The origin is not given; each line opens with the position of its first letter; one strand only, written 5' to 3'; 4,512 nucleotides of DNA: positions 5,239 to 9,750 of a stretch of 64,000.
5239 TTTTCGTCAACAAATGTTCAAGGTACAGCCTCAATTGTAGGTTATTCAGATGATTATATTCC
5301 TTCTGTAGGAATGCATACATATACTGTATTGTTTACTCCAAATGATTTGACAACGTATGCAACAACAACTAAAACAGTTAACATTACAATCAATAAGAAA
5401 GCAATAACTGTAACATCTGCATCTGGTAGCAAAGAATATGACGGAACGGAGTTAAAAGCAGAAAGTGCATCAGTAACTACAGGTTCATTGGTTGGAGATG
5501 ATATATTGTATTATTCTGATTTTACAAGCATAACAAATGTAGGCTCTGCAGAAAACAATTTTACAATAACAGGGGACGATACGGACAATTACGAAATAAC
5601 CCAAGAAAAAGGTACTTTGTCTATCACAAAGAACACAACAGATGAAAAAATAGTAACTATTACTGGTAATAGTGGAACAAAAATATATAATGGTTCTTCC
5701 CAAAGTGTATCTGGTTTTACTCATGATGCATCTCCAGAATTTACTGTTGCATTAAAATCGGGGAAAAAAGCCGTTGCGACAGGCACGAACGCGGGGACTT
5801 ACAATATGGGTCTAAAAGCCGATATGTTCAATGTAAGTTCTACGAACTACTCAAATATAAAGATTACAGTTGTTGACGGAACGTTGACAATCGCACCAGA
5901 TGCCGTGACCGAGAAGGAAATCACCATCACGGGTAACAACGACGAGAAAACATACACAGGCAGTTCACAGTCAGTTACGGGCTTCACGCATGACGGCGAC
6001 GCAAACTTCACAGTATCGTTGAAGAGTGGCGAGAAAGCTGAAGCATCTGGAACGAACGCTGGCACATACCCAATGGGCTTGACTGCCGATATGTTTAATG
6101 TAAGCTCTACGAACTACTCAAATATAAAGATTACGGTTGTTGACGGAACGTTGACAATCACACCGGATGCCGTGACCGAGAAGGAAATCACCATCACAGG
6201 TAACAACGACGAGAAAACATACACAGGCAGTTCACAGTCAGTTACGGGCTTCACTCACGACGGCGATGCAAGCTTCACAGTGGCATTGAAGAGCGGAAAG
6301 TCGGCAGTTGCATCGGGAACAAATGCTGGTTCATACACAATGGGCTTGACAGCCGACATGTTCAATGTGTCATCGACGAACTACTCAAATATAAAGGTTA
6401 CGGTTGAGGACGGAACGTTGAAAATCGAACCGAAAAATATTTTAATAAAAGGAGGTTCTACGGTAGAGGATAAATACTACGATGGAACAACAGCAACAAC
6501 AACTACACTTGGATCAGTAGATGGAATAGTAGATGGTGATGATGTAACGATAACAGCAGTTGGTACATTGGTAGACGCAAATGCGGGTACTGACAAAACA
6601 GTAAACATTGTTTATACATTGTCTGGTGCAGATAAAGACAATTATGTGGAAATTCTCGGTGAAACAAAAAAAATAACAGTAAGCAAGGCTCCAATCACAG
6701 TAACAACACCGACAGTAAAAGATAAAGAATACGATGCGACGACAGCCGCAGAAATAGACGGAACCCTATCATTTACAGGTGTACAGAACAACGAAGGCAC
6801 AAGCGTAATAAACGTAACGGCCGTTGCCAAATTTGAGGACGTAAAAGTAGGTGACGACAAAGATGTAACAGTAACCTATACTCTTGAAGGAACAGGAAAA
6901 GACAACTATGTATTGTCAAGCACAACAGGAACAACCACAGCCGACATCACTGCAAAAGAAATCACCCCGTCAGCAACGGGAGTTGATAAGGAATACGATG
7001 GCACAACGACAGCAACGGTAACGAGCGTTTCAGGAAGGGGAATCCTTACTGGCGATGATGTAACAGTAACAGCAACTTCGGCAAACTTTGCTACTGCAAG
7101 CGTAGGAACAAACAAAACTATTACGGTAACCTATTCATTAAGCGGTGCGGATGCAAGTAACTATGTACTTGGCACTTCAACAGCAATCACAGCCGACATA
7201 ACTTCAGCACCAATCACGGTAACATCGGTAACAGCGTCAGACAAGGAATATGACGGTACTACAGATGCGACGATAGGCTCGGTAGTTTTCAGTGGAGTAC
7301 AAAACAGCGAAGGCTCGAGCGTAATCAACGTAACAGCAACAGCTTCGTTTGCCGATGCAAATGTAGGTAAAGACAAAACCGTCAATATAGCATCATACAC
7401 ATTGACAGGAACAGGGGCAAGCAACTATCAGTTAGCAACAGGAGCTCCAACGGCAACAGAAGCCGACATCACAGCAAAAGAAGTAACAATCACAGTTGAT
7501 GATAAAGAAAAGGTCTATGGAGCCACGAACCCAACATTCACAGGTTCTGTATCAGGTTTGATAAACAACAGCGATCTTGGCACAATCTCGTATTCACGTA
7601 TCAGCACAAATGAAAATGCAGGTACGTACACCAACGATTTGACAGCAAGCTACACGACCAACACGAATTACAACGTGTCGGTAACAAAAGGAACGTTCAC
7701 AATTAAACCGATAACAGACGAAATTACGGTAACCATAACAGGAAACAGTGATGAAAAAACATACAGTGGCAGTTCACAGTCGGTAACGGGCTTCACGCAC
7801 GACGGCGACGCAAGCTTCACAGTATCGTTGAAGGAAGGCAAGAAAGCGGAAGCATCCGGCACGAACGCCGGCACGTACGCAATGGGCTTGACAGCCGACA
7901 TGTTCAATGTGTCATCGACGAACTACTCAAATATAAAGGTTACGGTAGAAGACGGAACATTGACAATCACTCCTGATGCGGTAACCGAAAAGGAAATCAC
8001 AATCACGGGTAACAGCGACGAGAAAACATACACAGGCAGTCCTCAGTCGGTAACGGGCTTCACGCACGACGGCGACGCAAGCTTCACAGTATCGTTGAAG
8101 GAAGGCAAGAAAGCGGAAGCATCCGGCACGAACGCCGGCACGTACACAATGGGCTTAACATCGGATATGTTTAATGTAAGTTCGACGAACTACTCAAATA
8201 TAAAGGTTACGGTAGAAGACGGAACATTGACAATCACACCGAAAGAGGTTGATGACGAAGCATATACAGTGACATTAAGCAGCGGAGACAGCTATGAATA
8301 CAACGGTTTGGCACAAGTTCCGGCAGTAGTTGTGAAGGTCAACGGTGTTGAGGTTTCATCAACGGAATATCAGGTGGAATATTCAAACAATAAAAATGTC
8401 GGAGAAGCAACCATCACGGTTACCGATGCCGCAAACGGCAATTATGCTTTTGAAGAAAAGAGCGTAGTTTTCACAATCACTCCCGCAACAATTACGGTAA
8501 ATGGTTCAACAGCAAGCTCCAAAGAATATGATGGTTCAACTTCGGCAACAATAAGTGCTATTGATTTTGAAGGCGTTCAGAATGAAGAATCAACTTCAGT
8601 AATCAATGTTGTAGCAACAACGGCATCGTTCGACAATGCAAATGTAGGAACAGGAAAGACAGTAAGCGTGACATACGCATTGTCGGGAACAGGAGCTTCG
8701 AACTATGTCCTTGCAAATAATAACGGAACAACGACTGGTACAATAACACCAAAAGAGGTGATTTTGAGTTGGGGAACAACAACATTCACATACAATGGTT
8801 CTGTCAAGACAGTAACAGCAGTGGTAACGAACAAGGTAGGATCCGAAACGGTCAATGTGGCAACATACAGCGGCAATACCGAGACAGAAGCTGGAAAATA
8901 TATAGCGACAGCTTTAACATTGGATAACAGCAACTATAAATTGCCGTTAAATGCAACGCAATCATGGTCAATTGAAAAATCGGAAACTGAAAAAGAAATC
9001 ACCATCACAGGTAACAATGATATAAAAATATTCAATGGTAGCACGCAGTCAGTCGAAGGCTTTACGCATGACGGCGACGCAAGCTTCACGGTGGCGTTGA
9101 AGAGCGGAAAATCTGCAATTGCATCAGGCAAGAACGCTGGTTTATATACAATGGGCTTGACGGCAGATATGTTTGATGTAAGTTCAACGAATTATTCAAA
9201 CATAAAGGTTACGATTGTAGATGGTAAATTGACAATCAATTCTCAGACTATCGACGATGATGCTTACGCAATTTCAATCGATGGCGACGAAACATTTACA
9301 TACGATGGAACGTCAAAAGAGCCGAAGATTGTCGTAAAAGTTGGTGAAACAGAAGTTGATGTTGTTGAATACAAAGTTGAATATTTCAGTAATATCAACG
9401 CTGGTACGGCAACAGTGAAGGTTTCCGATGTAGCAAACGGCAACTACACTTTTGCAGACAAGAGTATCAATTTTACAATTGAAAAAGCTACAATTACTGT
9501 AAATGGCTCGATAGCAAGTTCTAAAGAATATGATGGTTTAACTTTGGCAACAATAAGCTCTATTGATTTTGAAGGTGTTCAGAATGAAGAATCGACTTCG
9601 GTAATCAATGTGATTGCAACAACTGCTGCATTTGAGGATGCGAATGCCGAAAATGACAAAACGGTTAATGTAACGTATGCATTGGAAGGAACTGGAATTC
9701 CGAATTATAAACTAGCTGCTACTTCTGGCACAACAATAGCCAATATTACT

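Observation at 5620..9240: Second GC-elevated stretch carrying near-identical 267-bp tandem repeats next to an AT-rich copy of the same module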

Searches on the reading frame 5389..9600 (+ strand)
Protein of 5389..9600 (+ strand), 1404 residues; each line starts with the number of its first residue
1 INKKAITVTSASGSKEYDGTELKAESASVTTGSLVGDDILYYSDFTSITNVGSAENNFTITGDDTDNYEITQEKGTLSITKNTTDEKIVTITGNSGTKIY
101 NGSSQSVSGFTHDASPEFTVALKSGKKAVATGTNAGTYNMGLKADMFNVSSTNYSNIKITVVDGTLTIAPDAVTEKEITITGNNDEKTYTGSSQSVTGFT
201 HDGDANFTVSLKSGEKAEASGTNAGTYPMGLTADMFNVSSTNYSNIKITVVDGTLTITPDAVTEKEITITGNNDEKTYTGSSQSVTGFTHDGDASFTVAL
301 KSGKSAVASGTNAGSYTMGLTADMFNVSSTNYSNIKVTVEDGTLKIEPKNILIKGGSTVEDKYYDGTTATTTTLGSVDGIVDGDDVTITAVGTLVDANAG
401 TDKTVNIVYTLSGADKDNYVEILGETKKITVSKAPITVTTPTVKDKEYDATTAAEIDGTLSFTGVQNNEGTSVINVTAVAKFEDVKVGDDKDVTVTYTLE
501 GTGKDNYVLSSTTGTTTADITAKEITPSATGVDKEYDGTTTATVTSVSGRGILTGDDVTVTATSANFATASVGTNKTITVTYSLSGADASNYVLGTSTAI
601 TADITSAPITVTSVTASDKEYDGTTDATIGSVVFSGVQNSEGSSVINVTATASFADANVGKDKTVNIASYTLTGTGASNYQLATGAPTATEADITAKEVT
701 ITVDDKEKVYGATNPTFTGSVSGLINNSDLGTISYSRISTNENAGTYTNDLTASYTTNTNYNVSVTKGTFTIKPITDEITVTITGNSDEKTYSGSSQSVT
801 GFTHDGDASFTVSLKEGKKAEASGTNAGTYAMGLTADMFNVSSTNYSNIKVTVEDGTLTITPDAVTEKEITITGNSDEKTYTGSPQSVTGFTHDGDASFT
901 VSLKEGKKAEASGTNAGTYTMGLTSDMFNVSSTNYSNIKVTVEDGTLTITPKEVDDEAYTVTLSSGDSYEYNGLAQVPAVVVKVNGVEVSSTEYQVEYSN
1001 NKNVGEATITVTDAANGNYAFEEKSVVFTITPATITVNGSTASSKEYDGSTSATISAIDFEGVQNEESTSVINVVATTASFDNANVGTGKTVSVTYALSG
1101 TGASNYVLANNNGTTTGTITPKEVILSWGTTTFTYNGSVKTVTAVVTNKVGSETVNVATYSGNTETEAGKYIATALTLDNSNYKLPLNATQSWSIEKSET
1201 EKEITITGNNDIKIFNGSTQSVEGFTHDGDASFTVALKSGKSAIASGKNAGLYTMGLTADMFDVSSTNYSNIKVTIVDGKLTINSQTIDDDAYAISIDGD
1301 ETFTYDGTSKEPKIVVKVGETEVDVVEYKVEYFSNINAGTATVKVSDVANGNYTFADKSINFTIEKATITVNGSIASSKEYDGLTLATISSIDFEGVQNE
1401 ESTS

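Call 10: search_protein_families(library=pfam, proteins=[window:5389-9600:+], max_evalue=0.01)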
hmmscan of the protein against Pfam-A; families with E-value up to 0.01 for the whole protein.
window:5389-9600:+ (1404 aa): 6 families
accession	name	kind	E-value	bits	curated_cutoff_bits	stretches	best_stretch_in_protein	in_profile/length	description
PF18657.6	YDG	-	2.9e-76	252.2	25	6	521-598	1-84/85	YDG domain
PF18676.6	MBG_2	-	2.8e-13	50.7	25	1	699-771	1-72/72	MBG domain (YGX type)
PF00011.27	HSP20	-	1.4e-05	25.5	20.8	0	928-970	13-56/102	Hsp20/alpha crystallin family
PF10610.15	Tafi-CsgC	-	1.9e-05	25.1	25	0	921-946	66-91/99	Thin aggregative fimbriae synthesis protein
PF08845.15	SymE_toxin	-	0.0037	17.8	29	0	848-862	40-54/54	Toxin SymE, type I toxin-antitoxin system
PF11954.13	DUF3471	-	0.0096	16.8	29.3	0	916-1009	16-88/103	Domain of unknown function (DUF3471)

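Call 17: find_homologous_proteins(query=window:5605-9240:+, max_evalue=1e-10)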
Query window:5605-9240:+ (1212 aa): 1894 proteins with E <= 1e-10 among 8000 candidates; the best 120 are listed.
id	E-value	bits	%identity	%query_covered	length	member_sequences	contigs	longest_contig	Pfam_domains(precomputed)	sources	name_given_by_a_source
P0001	1.1e-241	823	36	34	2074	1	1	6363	PF18657.7,PF18676.7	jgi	jgi:hypothetical protein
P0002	6.1e-207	708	31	67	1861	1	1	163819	PF18657.7,PF18676.7,PF13946.12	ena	-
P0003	2.2e-201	690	43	22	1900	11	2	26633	PF09103.17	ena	-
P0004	1.2e-196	674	39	27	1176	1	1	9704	-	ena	-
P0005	1.4e-194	667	35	64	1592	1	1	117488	PF18657.7,PF18676.7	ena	-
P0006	1.4e-191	657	32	71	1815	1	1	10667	PF17963.8,PF18657.7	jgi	jgi:hypothetical protein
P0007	5.1e-185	636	56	21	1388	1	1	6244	PF13519.13,PF00395.26,PF21426.4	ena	-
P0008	9.1e-183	628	32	63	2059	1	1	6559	PF24518.2,PF18657.7,PF18676.7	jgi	jgi:hypothetical protein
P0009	1.9e-182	627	45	20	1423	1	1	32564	PF09103.17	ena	-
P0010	1.3e-173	598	53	23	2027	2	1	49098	PF09479.17,PF24427.2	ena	-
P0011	2.6e-169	584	59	23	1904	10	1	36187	PF09479.17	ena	-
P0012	9.3e-169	582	41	22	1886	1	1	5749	PF09103.17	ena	-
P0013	9.4e-169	582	50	23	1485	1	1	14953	-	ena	-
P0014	8.1e-168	579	60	17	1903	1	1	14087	PF09479.17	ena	-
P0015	1.3e-167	578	59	23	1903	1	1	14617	PF09479.17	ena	-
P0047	2.4e-130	455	62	23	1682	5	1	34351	PF09479.17,PF18998.7,PF00395.26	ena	-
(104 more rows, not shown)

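Call 18: find_encoding_contigs(protein=P0047, flank=6000, max_places=2)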
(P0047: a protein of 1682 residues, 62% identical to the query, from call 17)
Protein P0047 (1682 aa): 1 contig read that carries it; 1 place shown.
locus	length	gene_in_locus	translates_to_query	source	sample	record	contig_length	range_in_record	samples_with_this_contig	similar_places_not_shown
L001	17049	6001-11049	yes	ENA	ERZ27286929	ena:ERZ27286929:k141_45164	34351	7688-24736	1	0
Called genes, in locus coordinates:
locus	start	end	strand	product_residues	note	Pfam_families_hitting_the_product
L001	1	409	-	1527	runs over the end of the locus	PF13306:LRR_5, PF09479:Flg_new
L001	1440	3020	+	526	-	PF00009:GTP_EFTU, PF01926:MMR_HSR1 (weak), PF22042:EF-G_D2, PF03144:GTP_EFTU_D2, PF16658:RF3_C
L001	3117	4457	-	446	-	PF00375:SDF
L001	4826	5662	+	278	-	PF01841:Transglut_core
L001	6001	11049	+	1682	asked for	PF18998:Flg_new_2 (faint), PF09479:Flg_new, PF00395:SLH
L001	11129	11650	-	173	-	-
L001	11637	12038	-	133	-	PF14478:DUF4430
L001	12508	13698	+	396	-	PF00266:Aminotran_5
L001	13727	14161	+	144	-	PF01592:NifU_N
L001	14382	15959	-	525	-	PF00239:Resolvase, PF07508:Recombinase, PF13408:Zn_ribbon_recom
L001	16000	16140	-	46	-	-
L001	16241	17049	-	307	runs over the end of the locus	-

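Call 19: find_encoding_contigs(protein=P0011, flank=6000, max_places=2)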
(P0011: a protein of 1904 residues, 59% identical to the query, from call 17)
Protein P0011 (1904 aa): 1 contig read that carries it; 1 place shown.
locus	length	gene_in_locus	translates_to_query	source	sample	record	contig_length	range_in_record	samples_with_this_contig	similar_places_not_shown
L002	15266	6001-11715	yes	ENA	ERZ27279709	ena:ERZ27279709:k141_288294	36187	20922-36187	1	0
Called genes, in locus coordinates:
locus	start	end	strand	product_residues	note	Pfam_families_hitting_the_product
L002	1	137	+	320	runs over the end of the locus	PF01207:Dus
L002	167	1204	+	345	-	PF05343:Peptidase_M42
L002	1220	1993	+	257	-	PF01663:Phosphodiest, PF01676:Metalloenzyme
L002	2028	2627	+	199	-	-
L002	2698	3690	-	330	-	PF01120:Alpha_L_fucos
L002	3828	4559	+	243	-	PF12852:Cupin_6 (weak), PF00165:HTH_AraC (weak), PF12833:HTH_18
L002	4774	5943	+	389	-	-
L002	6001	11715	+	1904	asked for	PF09479:Flg_new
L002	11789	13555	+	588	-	PF00496:SBP_bac_5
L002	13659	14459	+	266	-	PF17746:SfsA_N, PF03749:SfsA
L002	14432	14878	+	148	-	PF00293:NUDIX, PF14815:NUDIX_4 (weak)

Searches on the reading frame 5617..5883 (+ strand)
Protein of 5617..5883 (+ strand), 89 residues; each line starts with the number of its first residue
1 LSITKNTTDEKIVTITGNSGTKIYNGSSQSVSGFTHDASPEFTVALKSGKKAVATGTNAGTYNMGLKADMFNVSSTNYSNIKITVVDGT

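Call 34: search_protein_families(library=pfam, proteins=[window:5617-5883:+], max_evalue=1)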
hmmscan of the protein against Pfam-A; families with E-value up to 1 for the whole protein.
window:5617-5883:+ (89 aa): 4 families
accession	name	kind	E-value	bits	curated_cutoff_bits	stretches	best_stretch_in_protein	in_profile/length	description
PF17883.6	MBG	-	0.0007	20.5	23.3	1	13-86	3-86/97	MBG domain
PF18887.5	MBG_3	-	0.0053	17.3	25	1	14-64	2-49/72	MBG domain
PF19251.4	DUF5899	-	0.13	12.7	25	0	5-50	52-98/137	Minor capsid protein P2, DUF5899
PF20603.3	Bact_hydrolase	-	0.18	12.1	27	1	2-39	85-122/160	Bacterial hydrolase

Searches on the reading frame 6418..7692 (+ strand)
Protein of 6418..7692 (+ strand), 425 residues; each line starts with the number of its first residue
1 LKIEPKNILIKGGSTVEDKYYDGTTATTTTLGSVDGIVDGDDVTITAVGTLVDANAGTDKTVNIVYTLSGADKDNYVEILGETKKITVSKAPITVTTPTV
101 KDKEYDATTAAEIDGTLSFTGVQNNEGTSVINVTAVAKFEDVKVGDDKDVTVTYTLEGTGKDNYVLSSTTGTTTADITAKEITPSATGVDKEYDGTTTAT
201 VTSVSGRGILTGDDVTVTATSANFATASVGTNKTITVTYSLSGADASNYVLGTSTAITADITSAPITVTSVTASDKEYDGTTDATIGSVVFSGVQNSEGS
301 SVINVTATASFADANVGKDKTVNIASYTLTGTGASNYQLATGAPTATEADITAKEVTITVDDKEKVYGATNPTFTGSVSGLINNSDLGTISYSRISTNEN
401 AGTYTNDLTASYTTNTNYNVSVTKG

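Call 34: search_protein_families(library=pfam, proteins=[window:6418-7692:+], max_evalue=1)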
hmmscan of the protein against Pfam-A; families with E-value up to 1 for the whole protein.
window:6418-7692:+ (425 aa): 3 families
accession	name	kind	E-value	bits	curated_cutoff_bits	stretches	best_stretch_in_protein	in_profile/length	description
PF18657.6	YDG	-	6.4e-65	215.8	25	4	178-255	1-84/85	YDG domain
PF18676.6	MBG_2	-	2.9e-12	47.5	25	1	356-425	1-69/72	MBG domain (YGX type)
PF21265.3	SBB_T7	-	0.0079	16.3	27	0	114-153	80-117/169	Single-stranded DNA-binding protein, Bacteriophage T7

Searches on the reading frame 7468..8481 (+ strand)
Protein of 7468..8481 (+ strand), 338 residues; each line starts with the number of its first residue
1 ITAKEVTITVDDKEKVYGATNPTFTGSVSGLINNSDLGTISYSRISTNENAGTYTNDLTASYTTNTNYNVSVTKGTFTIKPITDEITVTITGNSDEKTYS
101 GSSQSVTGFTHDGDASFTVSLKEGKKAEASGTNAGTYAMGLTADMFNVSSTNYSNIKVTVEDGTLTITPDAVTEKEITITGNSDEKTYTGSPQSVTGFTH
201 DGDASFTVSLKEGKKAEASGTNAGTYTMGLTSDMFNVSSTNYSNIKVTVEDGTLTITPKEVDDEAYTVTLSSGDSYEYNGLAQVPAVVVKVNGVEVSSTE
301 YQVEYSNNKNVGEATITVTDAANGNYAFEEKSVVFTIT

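Call 24: find_related_loci(query=window:7468-8481:+, collection=metagenome_contigs, flank=10000)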
Query window:7468-8481:+ (338 aa) in metagenome_contigs; peptide patterns used: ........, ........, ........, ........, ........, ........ (x = any residue, [..] = any of these).
600 stretches matched a pattern (row limit reached: there are more); 13 encode a relative of the query (tblastn E <= 1e-3); 13 distinct loci.
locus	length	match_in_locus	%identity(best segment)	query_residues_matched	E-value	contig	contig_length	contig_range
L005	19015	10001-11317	40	1-336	2e-50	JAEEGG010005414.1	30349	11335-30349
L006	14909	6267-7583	40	1-336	2e-50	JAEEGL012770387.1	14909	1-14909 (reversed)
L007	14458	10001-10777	44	1-261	2e-49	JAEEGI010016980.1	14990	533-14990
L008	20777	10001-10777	44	1-261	4e-49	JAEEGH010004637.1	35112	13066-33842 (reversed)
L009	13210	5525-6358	55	52-280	1e-45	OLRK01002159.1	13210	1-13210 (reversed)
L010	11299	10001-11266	39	1-283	3e-32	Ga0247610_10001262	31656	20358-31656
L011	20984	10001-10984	36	47-284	2e-29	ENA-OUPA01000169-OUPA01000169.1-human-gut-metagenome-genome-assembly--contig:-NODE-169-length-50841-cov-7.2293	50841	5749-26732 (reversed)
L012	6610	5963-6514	44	85-258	1e-28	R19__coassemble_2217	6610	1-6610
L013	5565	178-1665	39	45-283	5e-25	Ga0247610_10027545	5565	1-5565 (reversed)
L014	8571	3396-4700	34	49-298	5e-24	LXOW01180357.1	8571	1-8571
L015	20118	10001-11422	36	50-304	3e-21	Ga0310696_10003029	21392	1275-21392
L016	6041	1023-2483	39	1-337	2e-19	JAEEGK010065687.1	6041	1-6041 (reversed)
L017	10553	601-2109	29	1-321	2e-18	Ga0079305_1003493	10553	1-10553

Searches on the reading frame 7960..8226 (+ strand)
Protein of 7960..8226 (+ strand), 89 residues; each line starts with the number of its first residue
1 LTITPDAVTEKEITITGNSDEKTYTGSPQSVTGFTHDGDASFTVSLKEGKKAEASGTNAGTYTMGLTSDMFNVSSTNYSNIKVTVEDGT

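Call 34: search_protein_families(library=pfam, proteins=[window:7960-8226:+], max_evalue=1)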
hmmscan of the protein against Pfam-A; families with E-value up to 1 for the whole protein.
window:7960-8226:+ (89 aa): 3 families
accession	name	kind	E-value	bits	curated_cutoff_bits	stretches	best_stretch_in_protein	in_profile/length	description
PF17883.6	MBG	-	0.00033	21.5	23.3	1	12-85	2-85/97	MBG domain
PF18887.5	MBG_3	-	0.0026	18.2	25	1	15-67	3-52/72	MBG domain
PF18466.6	GluRS_N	-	0.23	12.3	26.7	0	37-59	7-29/55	Glutamate--tRNA ligase N-terminal domain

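Call 67: predict_structure(alignment_id=A3)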
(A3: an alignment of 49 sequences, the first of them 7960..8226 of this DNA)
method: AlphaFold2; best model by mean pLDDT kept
length: 89 residues; sequences in the alignment: 49
mean_pLDDT: 96.4   pTM: 0.82
mean pLDDT of the five models: 96.4, 95.6, 94.9, 95.0, 91.5
residues with pLDDT >= 90: 85; 70-90: 4; 50-70: 0; < 50: 0
segments of 3 or more residues with pLDDT < 50: none
pLDDT, mean of each block of 10 residues (from residue 1): 91 98 97 95 97 98 98 96 97
secondary structure, 60 per line:
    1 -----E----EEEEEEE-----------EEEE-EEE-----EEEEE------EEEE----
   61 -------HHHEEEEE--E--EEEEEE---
elements in order: E11-17 E29-32 E34-36 E42-46 E53-56 E71-75 E81-86

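Call 72: fold_search(model_id=the predicted structure, library=pdb)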
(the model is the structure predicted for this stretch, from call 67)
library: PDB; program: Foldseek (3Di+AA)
matches with E <= 10: 63; with E <= 0.001: 0
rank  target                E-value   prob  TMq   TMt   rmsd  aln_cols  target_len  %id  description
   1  6kgf_C                5.1e-01  0.16  0.38  0.26  10.3       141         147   12  Crystal structure of CaDoc0917(R16D)-CaCohA2 complex at pH 8.2 (released 2020-07-08)
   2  9i4b_L                1.4e+00  0.08  0.29  0.15  14.1       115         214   14  Structure of anti-EV71 human monoclonal antibody 17-2-12A Fab (released 2026-02-04)
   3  8k3j_A                2.9e+00  0.01  0.16  0.04  18.4       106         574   10  Structure of human CNTN2 immunoglobulin domains 1-6 homo-dimer (released 2024-07-17)
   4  3rif_N                3.1e+00  0.04  0.27  0.18  13.8       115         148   20  C. elegans glutamate-gated chloride channel (GluCl) in complex with Fab, ivermectin and glutamate. (released 2011-05-25)
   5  9e3l_L                3.5e+00  0.04  0.28  0.24  14.2       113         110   13  Cryo EM structure of pertussis toxin in complex with neutralizing Fab PERT-169 and PERT-203 (released 2025-10-29)
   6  8sgj_L                3.7e+00  0.04  0.28  0.24  14.4       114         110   19  Cryo-EM structure of human NCX1 in apo inactivated state (released 2023-10-11)
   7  5ifj_B                3.7e+00  0.02  0.20  0.10  16.1       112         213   10  Crystal structure of anti-gliadin 1002-1E01 Fab fragment in complex of peptide PLQPEQPFP (released 2017-03-15)
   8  6dc5_H                3.7e+00  0.01  0.13  0.09  16.9       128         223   10  RSV prefusion F in complex with AM22 Fab (released 2019-07-10)
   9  3s96_D                3.9e+00  0.02  0.23  0.12  15.4       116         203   16  Crystal structure of 3B5H10 (released 2012-02-15)
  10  4grw_D                4.2e+00  0.02  0.20  0.08  12.9        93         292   10  Structure of a complex of human IL-23 with 3 Nanobodies (Llama vHHs) (released 2014-02-19)
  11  2mkw_MODEL_1_A        4.7e+00  0.02  0.22  0.19  13.5       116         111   13  Solution Structure of 6aJl2 and 6aJL2-R24G Amyloidogenics Light Chain Proteins (released 2014-06-18)
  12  7uja_E                4.7e+00  0.01  0.15  0.11  17.9       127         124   12  Cryo-EM structure of Human respiratory syncytial virus F variant (construct pXCS847A) (released 2023-04-19)
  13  6n5d_D                5.0e+00  0.03  0.28  0.14  14.4       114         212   18  Broadly protective antibodies directed to a subdominant influenza hemagglutinin epitope (released 2019-06-05)
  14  9n5h_B                5.0e+00  0.01  0.20  0.10  17.9       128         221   10  Endogenous Pfs230D1-6 in complex with RUPA-97, LMIV230-01, and 2A2 Fab domains (released 2025-10-15)
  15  9d7p_I                5.0e+00  0.01  0.17  0.12  13.7       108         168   15  Cryo-EM structure of BG505 DS-SOSIP.664 with 2 CH103 Fabs bound (released 2025-06-04)
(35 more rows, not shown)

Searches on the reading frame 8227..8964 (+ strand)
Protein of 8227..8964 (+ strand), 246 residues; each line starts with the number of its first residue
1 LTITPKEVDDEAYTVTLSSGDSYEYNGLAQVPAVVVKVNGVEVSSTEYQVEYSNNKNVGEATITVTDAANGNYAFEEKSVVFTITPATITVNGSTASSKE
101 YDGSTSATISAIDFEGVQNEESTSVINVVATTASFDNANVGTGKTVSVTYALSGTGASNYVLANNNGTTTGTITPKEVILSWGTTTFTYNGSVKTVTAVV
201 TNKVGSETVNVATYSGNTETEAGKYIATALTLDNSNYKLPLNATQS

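Call 34: search_protein_families(library=pfam, proteins=[window:8227-8964:+], max_evalue=1)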
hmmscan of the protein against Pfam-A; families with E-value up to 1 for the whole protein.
window:8227-8964:+ (246 aa): 6 families
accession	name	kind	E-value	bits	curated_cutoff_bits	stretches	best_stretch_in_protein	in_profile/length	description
PF18657.6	YDG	-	1e-16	61.4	25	1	85-165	1-83/85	YDG domain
PF13623.11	SurA_N_2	-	0.019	15.3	28.5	1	32-60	40-68/145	SurA-like N-terminal domain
PF07799.17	DUF1643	-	0.14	12.6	22.5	1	88-202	17-114/134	Protein of unknown function (DUF1643)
PF13624.11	SurA_N_3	-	0.21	11.8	27.2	1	33-58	39-64/162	SurA-like N-terminal domain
PF16573.10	CLP1_N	-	0.22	12.1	22.3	1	69-102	36-69/92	N-terminal beta-sandwich domain of polyadenylation factor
PF14039.11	YusW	-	0.47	11.4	27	0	45-77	12-47/92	YusW-like protein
